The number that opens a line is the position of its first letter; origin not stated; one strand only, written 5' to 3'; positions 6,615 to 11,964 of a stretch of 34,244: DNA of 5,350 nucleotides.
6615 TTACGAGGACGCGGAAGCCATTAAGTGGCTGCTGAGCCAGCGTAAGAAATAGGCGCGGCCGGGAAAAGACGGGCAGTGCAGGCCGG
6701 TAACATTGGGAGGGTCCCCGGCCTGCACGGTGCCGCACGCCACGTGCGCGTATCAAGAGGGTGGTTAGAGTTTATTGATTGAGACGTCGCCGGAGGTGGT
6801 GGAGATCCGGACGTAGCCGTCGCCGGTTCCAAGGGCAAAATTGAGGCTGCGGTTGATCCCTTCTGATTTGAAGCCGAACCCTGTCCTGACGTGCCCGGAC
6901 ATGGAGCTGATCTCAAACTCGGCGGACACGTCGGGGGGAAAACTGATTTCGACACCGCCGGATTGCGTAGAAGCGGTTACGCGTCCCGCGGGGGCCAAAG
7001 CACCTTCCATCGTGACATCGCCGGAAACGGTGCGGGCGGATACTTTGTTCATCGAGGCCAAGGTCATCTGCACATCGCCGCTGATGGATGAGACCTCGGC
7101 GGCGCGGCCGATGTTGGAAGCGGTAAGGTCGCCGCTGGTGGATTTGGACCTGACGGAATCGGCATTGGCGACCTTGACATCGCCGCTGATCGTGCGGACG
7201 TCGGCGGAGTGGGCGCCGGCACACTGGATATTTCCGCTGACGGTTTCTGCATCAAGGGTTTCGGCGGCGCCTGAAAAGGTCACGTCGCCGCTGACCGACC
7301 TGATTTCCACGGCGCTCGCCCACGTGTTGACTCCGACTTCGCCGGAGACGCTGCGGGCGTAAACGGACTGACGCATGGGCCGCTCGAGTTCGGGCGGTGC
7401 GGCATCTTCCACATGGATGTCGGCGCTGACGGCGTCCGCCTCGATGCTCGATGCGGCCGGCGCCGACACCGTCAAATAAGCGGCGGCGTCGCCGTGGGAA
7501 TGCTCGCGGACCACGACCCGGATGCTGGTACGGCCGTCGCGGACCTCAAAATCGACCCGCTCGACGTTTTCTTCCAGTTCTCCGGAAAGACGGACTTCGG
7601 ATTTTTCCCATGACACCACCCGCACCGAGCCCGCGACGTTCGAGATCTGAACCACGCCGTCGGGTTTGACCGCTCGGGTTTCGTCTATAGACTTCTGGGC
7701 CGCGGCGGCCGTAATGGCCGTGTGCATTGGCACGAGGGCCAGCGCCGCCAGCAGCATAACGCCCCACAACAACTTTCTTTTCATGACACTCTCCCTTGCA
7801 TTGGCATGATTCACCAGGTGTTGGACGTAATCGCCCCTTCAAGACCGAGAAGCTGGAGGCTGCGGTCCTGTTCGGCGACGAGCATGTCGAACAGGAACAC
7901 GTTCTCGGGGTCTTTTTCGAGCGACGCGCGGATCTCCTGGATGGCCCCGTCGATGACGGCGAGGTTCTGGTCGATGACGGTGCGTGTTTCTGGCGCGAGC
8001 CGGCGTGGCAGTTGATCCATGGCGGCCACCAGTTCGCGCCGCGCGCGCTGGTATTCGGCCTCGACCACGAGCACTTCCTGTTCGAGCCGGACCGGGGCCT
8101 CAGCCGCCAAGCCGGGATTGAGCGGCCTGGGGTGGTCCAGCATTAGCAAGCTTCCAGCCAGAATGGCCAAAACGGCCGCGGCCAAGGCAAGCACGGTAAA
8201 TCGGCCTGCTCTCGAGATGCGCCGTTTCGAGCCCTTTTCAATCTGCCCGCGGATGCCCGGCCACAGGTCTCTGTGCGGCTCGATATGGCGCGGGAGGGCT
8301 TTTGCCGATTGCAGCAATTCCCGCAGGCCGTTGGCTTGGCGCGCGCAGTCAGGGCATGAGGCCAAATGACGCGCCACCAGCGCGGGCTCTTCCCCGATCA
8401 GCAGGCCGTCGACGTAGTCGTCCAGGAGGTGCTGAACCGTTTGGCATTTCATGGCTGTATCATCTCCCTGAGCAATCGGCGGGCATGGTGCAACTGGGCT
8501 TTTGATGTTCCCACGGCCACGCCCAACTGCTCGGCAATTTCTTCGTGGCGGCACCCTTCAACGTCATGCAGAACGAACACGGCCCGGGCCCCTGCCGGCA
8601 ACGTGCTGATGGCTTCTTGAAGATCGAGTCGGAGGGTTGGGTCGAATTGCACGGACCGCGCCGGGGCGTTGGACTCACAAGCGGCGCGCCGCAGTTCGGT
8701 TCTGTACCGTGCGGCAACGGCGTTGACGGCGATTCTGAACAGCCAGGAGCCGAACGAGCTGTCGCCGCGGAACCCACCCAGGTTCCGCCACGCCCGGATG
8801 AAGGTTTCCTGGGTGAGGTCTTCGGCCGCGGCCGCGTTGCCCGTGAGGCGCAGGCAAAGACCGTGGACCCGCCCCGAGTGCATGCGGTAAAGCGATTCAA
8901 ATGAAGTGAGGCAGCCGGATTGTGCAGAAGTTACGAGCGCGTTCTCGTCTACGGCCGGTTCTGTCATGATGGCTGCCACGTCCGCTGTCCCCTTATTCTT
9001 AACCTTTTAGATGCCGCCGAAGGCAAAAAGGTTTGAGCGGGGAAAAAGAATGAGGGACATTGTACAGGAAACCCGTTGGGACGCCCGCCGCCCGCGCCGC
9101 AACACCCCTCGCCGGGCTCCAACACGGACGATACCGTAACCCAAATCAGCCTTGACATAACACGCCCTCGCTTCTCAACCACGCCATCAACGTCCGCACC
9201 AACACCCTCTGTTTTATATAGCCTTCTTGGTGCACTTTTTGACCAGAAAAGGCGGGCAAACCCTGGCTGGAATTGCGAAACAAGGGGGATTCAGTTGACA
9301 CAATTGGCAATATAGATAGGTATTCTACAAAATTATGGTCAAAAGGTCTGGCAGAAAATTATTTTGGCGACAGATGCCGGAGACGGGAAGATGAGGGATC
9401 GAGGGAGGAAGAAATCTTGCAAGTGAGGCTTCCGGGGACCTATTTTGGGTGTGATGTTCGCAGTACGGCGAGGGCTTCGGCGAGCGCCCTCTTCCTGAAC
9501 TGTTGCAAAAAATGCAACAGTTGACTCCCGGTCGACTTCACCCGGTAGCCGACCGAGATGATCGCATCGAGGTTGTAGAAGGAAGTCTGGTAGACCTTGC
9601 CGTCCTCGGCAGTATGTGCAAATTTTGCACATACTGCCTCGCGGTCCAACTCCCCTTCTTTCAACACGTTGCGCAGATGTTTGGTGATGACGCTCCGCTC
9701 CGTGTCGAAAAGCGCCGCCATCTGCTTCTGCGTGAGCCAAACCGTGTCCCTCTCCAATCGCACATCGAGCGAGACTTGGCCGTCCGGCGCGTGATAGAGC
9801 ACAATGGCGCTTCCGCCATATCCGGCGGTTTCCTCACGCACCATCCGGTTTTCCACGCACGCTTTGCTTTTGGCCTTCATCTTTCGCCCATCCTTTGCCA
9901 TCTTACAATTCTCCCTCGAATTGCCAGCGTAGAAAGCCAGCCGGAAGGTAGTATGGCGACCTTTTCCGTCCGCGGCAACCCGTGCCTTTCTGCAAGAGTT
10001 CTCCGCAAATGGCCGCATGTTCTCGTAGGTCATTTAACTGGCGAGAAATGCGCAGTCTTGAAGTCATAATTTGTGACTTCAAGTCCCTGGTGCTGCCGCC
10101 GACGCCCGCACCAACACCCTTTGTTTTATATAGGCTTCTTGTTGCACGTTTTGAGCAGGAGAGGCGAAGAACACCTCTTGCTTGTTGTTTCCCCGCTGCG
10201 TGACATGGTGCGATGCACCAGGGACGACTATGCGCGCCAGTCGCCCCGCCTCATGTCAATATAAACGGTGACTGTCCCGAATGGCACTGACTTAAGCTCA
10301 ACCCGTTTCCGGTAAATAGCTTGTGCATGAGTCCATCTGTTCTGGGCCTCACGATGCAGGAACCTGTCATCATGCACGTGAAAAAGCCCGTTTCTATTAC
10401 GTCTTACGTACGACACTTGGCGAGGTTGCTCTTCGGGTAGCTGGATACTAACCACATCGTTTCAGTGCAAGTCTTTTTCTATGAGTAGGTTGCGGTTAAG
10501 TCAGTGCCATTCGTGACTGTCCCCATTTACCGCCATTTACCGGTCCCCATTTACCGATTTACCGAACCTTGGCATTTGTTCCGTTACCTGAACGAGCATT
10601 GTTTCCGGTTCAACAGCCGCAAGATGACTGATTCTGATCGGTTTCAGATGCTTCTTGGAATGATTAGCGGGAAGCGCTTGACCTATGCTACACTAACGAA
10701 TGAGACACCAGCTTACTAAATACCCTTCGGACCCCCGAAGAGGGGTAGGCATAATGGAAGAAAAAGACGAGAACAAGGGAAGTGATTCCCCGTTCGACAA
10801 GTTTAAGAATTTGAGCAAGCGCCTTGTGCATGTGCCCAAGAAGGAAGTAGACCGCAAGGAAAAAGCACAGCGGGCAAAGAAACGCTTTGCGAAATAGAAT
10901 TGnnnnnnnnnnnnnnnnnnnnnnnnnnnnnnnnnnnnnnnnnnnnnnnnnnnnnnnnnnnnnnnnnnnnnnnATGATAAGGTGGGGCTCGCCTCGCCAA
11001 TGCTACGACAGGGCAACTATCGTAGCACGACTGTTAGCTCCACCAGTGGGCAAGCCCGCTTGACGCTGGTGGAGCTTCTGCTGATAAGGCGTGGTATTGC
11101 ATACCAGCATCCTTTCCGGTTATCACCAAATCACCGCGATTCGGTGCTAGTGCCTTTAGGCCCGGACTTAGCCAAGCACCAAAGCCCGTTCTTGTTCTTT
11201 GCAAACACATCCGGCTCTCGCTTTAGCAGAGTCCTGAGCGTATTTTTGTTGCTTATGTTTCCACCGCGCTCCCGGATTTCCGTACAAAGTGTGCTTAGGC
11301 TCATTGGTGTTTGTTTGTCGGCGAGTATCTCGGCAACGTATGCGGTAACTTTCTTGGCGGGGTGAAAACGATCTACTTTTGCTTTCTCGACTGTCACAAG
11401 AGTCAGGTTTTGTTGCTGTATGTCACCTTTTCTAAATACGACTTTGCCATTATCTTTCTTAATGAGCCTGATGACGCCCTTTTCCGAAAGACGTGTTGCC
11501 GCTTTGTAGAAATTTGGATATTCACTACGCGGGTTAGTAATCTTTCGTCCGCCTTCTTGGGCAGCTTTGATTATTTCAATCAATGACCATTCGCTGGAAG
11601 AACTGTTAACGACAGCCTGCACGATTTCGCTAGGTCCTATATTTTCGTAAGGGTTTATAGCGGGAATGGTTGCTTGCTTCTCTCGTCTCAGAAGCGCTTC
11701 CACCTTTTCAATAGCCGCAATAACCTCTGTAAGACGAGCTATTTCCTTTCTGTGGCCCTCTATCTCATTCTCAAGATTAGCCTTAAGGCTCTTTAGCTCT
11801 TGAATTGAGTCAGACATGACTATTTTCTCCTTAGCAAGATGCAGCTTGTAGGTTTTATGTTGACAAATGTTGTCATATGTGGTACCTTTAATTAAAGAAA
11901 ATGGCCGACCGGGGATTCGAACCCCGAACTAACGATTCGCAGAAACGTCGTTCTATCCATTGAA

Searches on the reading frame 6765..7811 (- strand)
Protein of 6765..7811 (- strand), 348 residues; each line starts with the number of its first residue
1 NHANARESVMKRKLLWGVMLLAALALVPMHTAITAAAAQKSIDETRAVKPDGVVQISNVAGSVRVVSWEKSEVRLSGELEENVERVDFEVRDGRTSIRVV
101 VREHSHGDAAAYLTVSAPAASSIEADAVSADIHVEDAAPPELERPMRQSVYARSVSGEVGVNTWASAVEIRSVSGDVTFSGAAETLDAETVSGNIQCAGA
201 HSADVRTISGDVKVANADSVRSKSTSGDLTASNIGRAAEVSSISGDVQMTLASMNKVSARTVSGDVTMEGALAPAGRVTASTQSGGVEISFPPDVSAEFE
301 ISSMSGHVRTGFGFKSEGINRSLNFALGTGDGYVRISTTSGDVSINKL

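Call 17: search_protein_families(library=pfam, proteins=[window:6765-7811:-], max_evalue=0.01)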
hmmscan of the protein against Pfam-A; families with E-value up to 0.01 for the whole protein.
window:6765-7811:- (348 aa): 1 family
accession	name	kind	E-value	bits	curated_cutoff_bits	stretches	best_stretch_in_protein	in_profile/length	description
PF13349.12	DUF4097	-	9.5e-31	107.5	22.9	2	184-346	78-247/247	Toastrack DUF4097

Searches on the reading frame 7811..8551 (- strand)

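Call 17: search_protein_families(library=pfam, proteins=[window:7811-8551:-], max_evalue=0.01)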
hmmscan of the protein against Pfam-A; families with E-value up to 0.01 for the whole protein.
window:7811-8551:- (246 aa): 1 family
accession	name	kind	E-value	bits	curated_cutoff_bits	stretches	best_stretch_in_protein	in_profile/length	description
PF13490.11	zf-HC2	-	1.1e-08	35.5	22.2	1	36-70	1-35/35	Putative zinc-finger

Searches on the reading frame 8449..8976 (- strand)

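Call 17: search_protein_families(library=pfam, proteins=[window:8449-8976:-], max_evalue=0.01)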
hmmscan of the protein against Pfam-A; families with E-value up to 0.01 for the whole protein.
window:8449-8976:- (175 aa): 5 families
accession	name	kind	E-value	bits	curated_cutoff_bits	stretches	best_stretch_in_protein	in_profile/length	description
PF04542.20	Sigma70_r2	-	2.5e-19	69.3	24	1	29-94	1-68/71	Sigma-70 region 2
PF08281.18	Sigma70_r4_2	-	2.3e-17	62.8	25.7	1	117-169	2-54/54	Sigma-70, region 4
PF04545.22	Sigma70_r4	-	7.2e-06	25.9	24.1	1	122-171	1-50/50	Sigma-70, region 4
PF22029.2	PhyR_sigma2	-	0.0065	16.9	27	0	44-82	15-53/55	Sigma2 domain of PhyR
PF07638.17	Sigma70_ECF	-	0.0065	16.8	21.1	0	112-171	119-181/185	ECF sigma factor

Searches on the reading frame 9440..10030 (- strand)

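Call 17: search_protein_families(library=pfam, proteins=[window:9440-10030:-], max_evalue=0.01)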
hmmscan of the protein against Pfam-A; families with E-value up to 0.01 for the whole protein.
window:9440-10030:- (196 aa): 1 family
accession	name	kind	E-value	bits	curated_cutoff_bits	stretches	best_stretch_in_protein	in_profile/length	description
PF13310.11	Virulence_RhuM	-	1.4e-08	34.8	33.7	1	132-169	1-41/252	Virulence protein RhuM family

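Call 77: search_protein_families(library=padloc, proteins=[window:9440-10030:-], max_evalue=0.01)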
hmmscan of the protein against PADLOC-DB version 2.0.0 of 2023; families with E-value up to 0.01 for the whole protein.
window:9440-10030:- (196 aa): 39 families (the best 25 are shown)
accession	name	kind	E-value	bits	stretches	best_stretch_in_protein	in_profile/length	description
PDLC04858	PDC-S05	-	1.9e-44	148.8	1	74-168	5-99/138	-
PDLC04874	PDC-S05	-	1e-41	140.2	1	76-186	8-113/165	-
PDLC04843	PDC-S05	-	1.9e-39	133.8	1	74-169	6-101/330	-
PDLC04854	PDC-S05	-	2.3e-39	133.3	1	75-167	5-100/212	-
PDLC04965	PDC-S23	-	3.7e-39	133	1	74-167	5-101/327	-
PDLC04964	PDC-S23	-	1.7e-38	130.6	1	75-168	5-101/331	-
PDLC04870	PDC-S05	-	2.5e-37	126.3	1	74-169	9-104/214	-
PDLC04872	PDC-S05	-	3.1e-37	125.7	1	74-168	5-102/152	-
PDLC04879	PDC-S05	-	1.1e-36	124.8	1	75-168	6-100/285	-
PDLC04876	PDC-S05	-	2.5e-35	119.8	1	74-168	8-105/174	-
PDLC04853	PDC-S05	-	3e-35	120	1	74-169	6-104/336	-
PDLC04883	PDC-S05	-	1.4e-34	116.1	1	74-154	4-84/87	-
PDLC04851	PDC-S05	-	1.9e-34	117.3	1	74-168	10-107/342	-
PDLC04963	PDC-S23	-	6.5e-34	115.8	1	75-167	3-93/312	-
PDLC04852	PDC-S05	-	1.5e-33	114.2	1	73-169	10-109/346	-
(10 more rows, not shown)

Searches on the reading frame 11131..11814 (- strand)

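Call 17: search_protein_families(library=pfam, proteins=[window:11131-11814:-], max_evalue=0.01)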
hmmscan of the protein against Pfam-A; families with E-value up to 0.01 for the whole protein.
window:11131-11814:- (227 aa): 1 family
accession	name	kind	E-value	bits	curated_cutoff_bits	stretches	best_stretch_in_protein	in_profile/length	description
PF23159.1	WH_Rok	-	0.0007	20.1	27.6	0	160-193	5-39/58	Repressor Rok winged helix domain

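Call 77: search_protein_families(library=padloc, proteins=[window:11131-11814:-], max_evalue=0.01)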
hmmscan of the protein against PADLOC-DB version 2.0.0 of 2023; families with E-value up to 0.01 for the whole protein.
window:11131-11814:- (227 aa): 0 families
